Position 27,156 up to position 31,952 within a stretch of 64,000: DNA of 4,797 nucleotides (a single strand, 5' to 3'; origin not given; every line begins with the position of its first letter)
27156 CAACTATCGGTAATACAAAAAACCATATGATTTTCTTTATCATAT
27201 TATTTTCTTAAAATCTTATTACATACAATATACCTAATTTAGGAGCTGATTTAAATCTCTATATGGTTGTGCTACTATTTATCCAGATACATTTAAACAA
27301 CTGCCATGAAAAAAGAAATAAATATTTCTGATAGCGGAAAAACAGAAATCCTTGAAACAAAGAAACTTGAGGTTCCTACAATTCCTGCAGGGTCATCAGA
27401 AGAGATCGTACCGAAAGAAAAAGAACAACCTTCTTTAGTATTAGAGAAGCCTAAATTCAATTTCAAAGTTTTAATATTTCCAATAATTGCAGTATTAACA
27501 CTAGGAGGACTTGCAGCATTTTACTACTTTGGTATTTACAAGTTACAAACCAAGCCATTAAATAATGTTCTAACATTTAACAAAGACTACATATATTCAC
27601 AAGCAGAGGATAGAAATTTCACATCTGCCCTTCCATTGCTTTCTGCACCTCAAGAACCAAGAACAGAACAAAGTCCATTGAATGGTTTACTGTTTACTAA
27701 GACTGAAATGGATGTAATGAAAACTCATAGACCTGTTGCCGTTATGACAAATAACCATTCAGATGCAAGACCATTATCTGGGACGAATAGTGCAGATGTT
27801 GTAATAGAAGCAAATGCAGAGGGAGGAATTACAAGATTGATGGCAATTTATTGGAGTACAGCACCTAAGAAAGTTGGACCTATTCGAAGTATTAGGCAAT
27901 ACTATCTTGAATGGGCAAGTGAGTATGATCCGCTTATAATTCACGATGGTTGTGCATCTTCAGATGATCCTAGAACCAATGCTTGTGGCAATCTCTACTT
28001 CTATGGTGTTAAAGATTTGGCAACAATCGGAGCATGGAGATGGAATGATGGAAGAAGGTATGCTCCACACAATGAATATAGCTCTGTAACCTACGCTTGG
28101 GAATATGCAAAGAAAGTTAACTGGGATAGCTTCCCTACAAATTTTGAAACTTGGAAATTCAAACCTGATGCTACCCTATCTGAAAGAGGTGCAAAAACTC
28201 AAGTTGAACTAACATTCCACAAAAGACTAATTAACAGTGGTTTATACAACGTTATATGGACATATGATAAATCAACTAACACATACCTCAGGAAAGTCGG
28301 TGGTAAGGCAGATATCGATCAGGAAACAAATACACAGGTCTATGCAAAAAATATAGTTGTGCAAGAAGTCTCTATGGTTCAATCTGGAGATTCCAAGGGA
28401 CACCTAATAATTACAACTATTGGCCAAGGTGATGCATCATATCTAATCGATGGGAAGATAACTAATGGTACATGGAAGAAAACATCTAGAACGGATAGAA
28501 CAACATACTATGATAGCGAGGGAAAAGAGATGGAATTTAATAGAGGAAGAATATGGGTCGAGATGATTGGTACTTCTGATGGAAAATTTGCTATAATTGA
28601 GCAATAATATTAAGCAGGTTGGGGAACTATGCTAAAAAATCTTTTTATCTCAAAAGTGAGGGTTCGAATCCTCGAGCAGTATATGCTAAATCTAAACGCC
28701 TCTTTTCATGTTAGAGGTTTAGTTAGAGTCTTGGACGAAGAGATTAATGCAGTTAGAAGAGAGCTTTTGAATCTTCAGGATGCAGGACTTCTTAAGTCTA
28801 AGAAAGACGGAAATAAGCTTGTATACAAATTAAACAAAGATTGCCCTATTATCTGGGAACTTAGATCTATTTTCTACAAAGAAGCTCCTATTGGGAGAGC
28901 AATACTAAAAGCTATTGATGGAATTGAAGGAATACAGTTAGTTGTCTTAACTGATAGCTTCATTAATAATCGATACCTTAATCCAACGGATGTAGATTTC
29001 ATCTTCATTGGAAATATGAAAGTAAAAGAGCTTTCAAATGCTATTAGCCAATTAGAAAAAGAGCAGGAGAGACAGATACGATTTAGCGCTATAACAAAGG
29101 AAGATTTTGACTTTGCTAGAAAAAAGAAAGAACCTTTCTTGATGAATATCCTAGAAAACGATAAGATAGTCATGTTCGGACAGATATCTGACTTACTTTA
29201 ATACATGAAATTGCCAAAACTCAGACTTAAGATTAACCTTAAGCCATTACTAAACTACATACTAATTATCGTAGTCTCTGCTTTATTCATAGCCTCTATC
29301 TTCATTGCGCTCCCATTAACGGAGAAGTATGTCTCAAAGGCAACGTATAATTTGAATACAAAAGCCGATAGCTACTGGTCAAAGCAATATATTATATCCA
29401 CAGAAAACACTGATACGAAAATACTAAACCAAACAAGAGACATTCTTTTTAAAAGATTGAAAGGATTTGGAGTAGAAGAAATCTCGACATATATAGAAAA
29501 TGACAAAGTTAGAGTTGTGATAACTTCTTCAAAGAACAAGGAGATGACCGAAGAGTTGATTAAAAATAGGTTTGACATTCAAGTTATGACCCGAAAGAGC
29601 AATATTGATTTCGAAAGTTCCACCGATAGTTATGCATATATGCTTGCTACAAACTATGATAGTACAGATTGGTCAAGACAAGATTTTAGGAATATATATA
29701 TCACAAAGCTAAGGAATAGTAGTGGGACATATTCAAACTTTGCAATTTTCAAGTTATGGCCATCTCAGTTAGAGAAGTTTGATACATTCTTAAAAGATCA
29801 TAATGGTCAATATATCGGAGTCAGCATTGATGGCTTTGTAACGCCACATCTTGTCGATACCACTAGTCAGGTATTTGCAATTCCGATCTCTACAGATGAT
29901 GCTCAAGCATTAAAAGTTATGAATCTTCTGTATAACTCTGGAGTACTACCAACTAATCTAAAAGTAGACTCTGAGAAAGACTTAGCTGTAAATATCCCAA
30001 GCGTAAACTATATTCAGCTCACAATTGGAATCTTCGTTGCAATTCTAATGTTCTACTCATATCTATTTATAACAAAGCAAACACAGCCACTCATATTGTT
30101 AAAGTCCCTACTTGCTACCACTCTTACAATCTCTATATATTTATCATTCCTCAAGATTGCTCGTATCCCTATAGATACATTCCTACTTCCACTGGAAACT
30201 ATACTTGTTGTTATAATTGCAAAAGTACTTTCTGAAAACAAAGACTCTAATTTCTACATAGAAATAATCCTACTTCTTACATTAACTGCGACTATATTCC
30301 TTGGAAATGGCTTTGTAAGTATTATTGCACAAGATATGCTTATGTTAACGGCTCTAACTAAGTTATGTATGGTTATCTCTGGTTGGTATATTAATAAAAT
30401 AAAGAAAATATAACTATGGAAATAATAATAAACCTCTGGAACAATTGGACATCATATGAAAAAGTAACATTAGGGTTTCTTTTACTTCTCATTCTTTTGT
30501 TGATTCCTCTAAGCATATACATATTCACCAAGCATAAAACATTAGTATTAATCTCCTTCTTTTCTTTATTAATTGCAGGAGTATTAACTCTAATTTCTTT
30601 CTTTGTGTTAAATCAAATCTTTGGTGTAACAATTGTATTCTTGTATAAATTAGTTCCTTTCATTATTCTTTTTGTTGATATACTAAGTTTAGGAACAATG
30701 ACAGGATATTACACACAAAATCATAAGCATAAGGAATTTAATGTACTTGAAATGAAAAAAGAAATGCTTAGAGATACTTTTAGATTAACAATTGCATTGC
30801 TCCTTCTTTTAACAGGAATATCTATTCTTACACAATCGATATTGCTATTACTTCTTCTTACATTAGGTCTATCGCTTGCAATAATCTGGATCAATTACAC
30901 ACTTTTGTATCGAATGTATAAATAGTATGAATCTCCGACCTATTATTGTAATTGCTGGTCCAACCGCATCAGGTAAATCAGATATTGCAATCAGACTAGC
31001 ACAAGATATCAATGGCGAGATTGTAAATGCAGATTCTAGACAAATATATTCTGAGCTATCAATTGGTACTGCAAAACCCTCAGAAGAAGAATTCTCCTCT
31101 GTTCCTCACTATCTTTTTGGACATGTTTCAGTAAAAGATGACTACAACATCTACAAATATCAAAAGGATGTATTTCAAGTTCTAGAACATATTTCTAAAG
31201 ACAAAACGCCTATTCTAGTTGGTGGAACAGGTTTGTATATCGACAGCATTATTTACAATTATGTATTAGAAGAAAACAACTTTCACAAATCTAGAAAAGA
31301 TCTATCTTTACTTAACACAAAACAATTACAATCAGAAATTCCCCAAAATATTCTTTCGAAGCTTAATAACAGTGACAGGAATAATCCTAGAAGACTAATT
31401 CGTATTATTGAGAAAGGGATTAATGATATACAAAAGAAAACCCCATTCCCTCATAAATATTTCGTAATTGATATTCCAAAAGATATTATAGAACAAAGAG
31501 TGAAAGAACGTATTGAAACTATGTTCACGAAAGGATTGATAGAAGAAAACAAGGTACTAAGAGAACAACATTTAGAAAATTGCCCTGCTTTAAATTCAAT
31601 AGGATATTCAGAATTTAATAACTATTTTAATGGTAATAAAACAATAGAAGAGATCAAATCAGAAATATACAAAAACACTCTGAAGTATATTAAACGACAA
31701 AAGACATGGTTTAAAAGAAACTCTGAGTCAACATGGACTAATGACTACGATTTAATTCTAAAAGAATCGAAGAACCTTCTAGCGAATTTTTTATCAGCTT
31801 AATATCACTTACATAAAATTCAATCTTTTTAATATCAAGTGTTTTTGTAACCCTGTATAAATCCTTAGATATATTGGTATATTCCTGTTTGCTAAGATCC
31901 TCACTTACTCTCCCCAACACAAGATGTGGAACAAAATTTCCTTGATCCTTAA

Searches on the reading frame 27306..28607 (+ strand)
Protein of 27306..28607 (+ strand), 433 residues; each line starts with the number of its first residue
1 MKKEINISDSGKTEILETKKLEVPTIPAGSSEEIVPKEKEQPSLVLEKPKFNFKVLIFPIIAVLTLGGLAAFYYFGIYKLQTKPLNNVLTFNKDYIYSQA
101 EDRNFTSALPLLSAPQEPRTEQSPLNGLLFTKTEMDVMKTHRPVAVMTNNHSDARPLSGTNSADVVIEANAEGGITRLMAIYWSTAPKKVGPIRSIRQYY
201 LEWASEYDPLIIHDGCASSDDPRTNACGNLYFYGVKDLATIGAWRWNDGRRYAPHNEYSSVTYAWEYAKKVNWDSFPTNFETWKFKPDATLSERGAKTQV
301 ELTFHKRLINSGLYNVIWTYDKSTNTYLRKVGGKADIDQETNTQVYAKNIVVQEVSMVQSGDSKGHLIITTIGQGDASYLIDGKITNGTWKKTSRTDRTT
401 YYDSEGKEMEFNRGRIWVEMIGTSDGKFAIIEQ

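Call 36: find_encoding_contigs(protein=window:27306-28607:+, flank=10000, max_places=2)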
Protein window:27306-28607:+ (433 aa): no gene with exactly this product is on record in the collection.

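Call 38: search_protein_families(library=pfam, proteins=[window:27306-28607:+], max_evalue=0.0001)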
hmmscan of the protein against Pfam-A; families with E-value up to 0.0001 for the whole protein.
window:27306-28607:+ (433 aa): 2 families
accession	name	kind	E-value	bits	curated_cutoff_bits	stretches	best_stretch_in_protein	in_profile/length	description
PF11258.13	DUF3048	-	8e-37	127.1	25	1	138-271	11-145/148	Protein of unknown function (DUF3048) N-terminal domain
PF17479.7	DUF3048_C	-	1.7e-27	96.5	25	1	316-418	11-114/114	Protein of unknown function (DUF3048) C-terminal domain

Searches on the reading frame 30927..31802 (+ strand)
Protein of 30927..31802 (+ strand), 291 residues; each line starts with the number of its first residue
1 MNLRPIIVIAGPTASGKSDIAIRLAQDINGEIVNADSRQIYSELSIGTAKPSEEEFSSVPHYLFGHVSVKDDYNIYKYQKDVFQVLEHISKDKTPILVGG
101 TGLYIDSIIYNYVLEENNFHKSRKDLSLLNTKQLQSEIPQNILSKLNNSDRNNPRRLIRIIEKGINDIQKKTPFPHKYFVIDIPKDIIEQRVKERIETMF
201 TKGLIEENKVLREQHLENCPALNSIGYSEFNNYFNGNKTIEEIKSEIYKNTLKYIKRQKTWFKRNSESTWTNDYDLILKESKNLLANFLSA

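Call 38: search_protein_families(library=pfam, proteins=[window:30927-31802:+], max_evalue=0.0001)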
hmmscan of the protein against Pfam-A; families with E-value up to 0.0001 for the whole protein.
window:30927-31802:+ (291 aa): 2 families
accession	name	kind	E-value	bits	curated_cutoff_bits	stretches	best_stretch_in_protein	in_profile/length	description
PF01715.23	IPPT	-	1e-52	179.7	23.6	1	39-264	1-242/243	IPP transferase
PF01745.22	IPT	-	3e-09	37.1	20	1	7-100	4-98/233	Isopentenyl transferase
